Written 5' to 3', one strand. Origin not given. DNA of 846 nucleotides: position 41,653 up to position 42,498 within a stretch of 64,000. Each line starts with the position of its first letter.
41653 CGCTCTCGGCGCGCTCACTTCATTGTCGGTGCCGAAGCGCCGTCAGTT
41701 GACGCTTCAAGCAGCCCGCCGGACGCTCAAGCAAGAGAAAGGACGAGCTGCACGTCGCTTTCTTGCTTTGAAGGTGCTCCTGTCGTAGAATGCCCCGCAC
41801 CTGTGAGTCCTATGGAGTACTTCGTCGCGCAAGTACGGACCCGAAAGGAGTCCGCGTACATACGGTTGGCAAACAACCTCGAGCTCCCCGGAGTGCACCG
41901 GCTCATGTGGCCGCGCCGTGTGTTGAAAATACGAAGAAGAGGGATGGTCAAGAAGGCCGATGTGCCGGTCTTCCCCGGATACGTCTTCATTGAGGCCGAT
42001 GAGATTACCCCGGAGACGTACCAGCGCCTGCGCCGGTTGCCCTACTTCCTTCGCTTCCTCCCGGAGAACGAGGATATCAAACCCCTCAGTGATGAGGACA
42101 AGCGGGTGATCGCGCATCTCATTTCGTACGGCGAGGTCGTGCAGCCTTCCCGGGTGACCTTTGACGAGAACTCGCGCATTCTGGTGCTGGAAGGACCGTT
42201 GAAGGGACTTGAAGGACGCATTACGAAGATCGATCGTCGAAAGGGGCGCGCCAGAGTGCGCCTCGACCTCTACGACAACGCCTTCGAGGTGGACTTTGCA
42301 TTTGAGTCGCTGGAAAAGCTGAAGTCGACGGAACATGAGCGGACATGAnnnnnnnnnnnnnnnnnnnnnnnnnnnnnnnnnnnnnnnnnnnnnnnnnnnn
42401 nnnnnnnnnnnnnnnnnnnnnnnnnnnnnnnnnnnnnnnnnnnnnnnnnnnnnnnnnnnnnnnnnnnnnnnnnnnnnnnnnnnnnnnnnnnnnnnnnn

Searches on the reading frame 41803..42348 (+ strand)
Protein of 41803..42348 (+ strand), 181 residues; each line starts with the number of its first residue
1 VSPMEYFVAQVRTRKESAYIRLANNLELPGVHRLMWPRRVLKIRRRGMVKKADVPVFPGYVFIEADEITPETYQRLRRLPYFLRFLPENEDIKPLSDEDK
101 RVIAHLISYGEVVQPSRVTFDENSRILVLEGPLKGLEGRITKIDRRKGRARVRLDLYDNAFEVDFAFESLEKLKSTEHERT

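Call 44: search_protein_families(library=pfam, max_evalue=0.00001, proteins=[window:41803-42348:+])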
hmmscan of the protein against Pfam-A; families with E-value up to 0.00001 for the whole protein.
window:41803-42348:+ (181 aa): 1 family
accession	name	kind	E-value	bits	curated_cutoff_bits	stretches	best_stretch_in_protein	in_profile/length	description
PF02357.24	NusG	-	8.2e-10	39.5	22.2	1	4-99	1-88/93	Transcription termination factor nusG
